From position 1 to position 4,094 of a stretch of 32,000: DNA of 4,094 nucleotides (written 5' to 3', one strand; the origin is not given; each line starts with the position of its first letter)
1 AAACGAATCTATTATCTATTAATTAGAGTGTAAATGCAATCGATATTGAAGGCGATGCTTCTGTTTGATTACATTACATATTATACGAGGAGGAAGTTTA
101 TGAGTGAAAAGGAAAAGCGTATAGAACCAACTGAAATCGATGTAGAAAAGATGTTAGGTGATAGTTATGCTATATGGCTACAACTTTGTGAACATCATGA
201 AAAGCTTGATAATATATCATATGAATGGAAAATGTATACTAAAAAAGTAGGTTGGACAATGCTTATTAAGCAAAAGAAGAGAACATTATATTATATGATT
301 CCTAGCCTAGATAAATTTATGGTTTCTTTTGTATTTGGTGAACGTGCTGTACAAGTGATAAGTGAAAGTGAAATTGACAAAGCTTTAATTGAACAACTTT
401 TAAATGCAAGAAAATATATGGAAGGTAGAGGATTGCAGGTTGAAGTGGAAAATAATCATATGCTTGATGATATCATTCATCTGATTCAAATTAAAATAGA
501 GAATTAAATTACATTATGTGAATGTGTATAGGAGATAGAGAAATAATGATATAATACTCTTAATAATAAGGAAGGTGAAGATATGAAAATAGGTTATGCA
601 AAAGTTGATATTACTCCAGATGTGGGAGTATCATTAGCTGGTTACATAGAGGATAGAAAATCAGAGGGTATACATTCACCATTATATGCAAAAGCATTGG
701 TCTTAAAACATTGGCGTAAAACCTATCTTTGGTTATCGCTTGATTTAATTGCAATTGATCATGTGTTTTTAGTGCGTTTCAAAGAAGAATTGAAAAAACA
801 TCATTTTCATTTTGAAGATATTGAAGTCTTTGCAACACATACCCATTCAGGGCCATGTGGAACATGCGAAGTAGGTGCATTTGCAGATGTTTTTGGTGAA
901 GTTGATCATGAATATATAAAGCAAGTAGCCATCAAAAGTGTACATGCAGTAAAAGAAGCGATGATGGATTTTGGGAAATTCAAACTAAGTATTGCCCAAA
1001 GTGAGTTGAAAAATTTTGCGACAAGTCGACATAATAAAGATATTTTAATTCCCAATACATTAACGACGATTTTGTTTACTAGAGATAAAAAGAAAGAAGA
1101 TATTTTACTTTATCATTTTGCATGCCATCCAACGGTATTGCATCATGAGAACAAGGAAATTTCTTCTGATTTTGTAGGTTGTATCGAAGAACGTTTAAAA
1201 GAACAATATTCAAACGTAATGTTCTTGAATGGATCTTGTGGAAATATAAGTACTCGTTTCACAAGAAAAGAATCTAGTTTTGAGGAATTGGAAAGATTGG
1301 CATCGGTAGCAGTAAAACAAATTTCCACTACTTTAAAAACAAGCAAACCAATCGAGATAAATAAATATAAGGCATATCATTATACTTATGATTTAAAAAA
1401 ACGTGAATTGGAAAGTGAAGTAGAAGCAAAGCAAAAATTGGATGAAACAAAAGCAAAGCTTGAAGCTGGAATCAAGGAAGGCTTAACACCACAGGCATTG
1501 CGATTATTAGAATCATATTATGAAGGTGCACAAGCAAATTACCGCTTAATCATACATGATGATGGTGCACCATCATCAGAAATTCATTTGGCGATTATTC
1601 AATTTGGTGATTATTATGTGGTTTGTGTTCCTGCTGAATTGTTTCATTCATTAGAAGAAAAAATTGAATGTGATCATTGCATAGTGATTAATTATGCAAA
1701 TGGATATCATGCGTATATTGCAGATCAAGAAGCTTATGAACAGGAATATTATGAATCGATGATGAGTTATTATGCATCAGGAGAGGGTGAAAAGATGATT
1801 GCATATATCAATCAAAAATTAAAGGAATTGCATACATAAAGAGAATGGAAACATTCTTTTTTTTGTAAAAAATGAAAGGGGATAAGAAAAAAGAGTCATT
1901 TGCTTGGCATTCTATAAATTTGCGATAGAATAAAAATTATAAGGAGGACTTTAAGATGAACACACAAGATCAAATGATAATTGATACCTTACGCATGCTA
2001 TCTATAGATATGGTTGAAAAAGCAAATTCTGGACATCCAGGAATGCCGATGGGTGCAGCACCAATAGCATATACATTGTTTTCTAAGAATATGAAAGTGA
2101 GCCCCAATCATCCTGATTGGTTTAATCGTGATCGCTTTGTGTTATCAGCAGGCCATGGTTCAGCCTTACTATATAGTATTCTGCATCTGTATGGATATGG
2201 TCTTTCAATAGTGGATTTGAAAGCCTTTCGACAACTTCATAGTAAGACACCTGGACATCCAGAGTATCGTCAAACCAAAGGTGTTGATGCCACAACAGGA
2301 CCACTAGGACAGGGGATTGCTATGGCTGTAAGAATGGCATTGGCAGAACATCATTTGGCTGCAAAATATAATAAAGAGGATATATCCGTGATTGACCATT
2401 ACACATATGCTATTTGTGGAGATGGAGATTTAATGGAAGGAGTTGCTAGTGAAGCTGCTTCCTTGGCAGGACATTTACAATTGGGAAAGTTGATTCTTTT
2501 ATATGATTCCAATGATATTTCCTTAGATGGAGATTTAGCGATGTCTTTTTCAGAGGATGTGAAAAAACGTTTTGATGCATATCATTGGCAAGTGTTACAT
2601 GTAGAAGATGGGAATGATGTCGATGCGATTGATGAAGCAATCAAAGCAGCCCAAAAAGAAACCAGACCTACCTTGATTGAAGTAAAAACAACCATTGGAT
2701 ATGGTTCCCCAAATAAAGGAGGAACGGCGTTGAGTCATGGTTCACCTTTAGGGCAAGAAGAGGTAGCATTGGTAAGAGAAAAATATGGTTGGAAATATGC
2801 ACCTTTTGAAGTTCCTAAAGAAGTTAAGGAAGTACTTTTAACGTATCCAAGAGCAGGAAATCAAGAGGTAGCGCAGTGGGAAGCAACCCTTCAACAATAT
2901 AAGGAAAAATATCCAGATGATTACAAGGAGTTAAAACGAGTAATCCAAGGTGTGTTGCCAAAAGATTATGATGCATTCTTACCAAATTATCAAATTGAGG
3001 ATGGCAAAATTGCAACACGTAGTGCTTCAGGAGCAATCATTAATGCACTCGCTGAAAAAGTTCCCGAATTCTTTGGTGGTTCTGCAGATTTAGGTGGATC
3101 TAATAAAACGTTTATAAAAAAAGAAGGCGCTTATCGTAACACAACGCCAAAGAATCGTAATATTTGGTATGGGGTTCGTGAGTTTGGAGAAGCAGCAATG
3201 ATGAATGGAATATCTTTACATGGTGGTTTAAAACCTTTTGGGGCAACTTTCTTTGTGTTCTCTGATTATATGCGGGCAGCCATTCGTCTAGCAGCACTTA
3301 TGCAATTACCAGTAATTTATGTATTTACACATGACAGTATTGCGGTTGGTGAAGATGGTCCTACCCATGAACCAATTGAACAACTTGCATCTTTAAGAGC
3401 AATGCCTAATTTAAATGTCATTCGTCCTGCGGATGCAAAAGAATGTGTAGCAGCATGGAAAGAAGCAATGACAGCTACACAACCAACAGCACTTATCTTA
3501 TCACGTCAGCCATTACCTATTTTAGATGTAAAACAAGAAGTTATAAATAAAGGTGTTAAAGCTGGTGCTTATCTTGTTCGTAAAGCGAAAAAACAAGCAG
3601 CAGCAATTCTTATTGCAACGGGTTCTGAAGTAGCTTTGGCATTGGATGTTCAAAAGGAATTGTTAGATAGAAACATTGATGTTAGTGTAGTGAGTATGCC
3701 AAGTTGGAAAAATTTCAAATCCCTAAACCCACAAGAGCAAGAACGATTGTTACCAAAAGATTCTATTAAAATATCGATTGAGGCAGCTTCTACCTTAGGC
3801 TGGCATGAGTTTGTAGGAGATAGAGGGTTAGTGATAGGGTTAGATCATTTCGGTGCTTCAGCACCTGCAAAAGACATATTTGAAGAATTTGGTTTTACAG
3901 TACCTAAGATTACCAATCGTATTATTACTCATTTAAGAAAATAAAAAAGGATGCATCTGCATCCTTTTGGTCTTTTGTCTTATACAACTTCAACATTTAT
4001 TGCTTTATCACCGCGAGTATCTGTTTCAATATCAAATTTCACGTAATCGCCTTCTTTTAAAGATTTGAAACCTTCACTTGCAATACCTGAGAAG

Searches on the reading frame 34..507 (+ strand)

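Call 74: search_protein_families(library=pfam, proteins=[window:34-507:+])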
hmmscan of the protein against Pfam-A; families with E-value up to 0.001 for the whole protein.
window:34-507:+ (157 aa): 1 family
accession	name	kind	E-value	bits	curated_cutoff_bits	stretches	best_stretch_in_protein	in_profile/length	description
PF12663.12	DUF3788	-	4.2e-27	95.1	25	1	30-154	2-127/128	Protein of unknown function (DUF3788)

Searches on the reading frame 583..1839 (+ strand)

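Call 74: search_protein_families(library=pfam, proteins=[window:583-1839:+])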
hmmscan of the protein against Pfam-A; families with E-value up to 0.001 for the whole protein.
window:583-1839:+ (418 aa): 1 family
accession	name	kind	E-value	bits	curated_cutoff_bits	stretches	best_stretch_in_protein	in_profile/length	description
PF04734.18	Ceramidase_alk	-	1.4e-20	73.9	32.1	1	2-209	2-230/509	Neutral/alkaline non-lysosomal ceramidase, N-terminal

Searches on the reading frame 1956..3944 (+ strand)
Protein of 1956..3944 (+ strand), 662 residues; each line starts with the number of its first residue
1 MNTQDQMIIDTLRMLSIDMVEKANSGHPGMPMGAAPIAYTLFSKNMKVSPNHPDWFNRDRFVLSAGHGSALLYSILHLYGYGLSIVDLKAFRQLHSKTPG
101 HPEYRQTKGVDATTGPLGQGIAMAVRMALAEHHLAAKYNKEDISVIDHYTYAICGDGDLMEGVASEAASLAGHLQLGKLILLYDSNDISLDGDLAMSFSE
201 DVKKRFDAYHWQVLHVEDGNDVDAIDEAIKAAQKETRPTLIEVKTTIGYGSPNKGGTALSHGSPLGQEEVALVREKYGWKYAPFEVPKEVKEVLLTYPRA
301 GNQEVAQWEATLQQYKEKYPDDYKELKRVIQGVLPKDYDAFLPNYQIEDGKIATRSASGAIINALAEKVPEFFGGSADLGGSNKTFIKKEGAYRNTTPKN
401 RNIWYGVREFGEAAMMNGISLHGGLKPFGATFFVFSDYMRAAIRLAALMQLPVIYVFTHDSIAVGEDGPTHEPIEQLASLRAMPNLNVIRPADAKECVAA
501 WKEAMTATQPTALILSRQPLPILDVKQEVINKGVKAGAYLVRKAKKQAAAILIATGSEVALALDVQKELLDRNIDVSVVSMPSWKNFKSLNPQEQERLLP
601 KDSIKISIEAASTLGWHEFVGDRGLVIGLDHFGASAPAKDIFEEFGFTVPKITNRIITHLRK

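Call 74: search_protein_families(library=pfam, proteins=[window:1956-3944:+])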
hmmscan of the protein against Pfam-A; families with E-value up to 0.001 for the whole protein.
window:1956-3944:+ (662 aa): 5 families
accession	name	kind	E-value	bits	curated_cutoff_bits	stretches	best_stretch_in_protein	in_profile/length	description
PF00456.26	Transketolase_N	-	6.5e-147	489.3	22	1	5-335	2-334/334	Transketolase, thiamine diphosphate binding domain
PF02779.29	Transket_pyr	-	2.4e-53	180.8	27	1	351-520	2-172/174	Transketolase, pyrimidine binding domain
PF22613.1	Transketolase_C_1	-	1.5e-35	122.3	27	1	537-648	1-113/113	Transketolase-like TK C-terminal domain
PF00676.26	E1_dh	-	8.5e-08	31.9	22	1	112-245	104-224/300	Dehydrogenase E1 component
PF02780.25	Transketolase_C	-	1.9e-07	31.4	25.9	1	544-652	6-124/124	Transketolase, C-terminal domain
